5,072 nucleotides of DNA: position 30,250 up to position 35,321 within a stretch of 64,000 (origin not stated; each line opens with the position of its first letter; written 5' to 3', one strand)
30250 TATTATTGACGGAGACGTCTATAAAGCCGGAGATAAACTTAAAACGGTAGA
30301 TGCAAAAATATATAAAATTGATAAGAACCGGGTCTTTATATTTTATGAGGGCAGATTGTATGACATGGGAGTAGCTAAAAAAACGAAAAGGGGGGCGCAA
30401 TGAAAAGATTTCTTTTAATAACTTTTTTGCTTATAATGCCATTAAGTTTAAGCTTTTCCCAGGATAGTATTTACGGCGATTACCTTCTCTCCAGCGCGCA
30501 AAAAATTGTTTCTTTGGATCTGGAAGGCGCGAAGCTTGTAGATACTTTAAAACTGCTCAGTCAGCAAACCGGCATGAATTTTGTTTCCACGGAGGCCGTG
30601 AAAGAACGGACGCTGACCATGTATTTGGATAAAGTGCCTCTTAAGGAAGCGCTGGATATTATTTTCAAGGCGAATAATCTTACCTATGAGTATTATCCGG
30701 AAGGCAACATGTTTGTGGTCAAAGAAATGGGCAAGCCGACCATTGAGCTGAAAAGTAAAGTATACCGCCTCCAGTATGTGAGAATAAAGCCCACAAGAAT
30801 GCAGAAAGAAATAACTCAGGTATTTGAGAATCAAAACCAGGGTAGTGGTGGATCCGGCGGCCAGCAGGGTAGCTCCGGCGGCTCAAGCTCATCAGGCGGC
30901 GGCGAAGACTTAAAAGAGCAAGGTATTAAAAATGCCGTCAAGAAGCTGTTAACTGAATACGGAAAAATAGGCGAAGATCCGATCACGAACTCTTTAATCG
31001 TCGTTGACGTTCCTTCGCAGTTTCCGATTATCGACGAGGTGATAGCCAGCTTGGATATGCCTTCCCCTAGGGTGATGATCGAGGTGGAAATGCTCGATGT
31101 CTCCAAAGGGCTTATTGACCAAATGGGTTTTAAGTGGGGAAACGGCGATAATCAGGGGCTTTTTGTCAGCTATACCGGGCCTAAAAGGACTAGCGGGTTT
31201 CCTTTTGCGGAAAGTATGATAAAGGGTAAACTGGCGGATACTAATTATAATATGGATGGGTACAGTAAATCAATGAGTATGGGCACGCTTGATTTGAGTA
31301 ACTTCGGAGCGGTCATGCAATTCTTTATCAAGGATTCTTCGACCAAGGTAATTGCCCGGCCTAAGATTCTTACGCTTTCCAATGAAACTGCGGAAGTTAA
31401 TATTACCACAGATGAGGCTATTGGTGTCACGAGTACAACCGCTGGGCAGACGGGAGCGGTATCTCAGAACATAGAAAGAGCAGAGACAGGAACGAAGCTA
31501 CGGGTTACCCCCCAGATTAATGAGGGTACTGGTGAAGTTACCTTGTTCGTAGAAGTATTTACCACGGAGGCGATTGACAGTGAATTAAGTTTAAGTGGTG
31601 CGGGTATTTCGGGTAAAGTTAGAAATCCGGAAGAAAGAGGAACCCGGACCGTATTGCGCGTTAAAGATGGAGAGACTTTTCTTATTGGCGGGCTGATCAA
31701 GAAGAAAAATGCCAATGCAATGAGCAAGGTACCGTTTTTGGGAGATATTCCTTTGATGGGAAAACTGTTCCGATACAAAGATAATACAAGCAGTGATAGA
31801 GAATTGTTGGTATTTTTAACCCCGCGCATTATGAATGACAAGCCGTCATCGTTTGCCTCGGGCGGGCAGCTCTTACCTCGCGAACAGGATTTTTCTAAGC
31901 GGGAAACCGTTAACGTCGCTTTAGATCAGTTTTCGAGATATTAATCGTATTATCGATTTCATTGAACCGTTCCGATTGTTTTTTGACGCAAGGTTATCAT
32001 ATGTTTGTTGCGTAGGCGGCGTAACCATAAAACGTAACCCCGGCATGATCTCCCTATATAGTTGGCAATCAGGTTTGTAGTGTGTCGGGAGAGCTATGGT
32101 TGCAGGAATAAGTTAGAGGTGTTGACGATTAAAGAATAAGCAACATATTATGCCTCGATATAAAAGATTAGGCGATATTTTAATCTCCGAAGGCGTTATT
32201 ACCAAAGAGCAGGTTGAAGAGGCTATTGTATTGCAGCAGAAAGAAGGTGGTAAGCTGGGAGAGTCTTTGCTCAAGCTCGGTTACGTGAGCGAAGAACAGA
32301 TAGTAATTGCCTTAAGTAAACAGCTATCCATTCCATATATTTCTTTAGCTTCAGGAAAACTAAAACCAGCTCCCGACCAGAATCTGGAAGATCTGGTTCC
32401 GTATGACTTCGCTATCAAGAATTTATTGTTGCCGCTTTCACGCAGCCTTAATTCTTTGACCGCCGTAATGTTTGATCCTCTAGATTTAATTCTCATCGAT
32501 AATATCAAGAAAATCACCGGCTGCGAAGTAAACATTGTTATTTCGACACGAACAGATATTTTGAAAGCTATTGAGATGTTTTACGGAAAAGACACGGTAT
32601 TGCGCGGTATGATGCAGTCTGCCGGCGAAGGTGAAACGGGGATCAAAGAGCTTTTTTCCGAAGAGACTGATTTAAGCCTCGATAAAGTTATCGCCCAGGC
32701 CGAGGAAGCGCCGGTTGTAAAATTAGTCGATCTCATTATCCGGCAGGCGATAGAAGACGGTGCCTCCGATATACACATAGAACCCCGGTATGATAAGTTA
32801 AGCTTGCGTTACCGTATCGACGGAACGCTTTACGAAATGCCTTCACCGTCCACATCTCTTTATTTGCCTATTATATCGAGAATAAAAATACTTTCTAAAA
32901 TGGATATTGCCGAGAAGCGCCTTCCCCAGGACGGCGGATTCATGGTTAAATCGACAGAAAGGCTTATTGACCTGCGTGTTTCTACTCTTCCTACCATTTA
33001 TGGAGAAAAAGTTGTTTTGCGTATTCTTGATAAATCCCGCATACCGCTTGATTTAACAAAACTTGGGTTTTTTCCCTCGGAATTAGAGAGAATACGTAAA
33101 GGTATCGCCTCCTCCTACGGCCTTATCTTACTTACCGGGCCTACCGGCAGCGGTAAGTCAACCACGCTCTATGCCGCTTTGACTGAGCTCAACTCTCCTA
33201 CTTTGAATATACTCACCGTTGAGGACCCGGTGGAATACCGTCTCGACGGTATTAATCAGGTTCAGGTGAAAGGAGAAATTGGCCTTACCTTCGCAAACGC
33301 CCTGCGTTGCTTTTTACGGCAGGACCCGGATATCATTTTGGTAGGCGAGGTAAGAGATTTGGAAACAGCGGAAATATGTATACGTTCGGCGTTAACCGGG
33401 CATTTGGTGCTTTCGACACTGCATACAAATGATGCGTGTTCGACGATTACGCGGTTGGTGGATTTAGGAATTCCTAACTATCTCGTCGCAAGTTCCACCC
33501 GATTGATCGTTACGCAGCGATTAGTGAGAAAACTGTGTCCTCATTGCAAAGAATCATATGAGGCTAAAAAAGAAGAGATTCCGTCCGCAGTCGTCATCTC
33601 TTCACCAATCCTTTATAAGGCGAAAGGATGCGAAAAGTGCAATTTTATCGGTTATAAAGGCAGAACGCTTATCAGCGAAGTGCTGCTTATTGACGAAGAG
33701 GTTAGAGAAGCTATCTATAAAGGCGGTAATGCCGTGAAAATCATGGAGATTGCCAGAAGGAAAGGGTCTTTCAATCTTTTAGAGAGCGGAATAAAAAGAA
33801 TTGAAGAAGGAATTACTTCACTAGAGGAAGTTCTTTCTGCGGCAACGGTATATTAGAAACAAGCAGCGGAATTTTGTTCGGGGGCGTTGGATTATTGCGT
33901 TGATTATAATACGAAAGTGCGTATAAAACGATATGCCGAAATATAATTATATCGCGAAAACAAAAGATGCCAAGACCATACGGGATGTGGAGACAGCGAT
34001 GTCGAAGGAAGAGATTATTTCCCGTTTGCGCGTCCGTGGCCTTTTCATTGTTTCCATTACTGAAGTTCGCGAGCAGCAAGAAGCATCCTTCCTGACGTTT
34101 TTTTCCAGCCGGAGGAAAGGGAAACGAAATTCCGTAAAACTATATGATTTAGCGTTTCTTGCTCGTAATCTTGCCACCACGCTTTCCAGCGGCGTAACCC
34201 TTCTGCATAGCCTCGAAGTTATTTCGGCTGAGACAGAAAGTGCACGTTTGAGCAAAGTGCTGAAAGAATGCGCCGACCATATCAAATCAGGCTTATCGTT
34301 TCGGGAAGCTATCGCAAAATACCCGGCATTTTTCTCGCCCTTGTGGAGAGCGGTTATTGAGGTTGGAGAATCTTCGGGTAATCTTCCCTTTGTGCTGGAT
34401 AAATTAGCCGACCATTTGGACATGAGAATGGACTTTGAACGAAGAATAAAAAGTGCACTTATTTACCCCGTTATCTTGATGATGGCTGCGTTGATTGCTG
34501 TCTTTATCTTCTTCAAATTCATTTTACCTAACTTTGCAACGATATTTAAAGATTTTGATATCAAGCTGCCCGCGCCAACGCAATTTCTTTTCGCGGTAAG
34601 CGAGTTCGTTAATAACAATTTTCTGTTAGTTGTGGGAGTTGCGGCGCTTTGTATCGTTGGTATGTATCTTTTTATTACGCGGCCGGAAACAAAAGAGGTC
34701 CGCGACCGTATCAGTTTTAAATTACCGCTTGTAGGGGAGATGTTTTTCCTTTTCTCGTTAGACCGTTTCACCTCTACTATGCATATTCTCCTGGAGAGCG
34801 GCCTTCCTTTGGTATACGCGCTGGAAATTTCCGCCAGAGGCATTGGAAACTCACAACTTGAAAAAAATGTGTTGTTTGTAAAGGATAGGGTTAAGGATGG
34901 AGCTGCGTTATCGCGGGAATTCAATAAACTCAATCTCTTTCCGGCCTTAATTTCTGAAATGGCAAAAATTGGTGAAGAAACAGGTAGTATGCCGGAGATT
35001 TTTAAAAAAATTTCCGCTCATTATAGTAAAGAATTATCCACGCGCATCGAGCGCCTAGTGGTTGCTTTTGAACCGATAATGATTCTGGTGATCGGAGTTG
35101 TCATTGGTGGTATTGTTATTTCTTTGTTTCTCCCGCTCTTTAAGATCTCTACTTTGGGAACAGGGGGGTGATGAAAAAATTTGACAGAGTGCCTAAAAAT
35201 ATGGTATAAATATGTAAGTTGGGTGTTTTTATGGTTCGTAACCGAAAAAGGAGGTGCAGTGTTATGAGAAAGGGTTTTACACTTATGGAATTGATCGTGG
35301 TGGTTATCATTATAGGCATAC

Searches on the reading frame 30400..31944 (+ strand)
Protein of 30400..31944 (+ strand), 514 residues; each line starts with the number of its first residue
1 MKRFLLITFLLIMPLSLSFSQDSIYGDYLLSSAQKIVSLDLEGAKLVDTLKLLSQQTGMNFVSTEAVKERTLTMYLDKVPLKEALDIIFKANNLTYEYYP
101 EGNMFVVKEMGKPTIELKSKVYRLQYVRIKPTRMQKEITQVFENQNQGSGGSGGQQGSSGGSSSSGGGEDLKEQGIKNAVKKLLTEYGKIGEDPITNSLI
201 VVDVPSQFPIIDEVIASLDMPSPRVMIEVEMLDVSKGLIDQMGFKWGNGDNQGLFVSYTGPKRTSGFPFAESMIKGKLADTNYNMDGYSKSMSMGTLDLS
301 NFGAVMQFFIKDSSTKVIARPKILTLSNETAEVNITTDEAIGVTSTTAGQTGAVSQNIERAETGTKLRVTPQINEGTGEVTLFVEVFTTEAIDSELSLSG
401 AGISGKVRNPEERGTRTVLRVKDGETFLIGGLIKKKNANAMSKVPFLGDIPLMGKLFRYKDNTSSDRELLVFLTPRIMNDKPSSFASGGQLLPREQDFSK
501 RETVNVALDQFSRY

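Call 89: search_protein_families(library=pfam, proteins=[window:30400-31944:+], max_evalue=0.00001)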
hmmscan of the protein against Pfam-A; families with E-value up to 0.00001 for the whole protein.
window:30400-31944:+ (514 aa): 2 families
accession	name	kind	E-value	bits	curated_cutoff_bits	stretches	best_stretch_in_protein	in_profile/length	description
PF00263.26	Secretin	-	2.9e-41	141.3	27.5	1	311-478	4-168/169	Bacterial type II and III secretion system protein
PF03958.22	Secretin_N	-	9.3e-08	32.6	28.2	1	120-223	2-68/69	Bacterial type II/III secretion system short domain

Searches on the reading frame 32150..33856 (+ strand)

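Call 89: search_protein_families(library=pfam, proteins=[window:32150-33856:+], max_evalue=0.00001)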
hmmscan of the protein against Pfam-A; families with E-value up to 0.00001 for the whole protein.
window:32150-33856:+ (568 aa): 2 families
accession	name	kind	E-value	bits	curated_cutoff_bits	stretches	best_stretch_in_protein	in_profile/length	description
PF00437.27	T2SSE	-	1.6e-138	461.8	24.9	1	183-562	2-369/370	Type II/IV secretion system protein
PF05157.20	MshEN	-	1.9e-15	57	23.1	1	60-148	2-87/90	MshEN domain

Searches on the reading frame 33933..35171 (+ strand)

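Call 89: search_protein_families(library=pfam, proteins=[window:33933-35171:+], max_evalue=0.00001)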
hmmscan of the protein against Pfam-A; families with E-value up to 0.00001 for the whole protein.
window:33933-35171:+ (412 aa): 1 family
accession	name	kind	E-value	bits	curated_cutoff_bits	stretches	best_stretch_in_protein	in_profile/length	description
PF00482.28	T2SSF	-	8.3e-53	178.1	25.2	2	77-199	2-125/125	Type II secretion system (T2SS), protein F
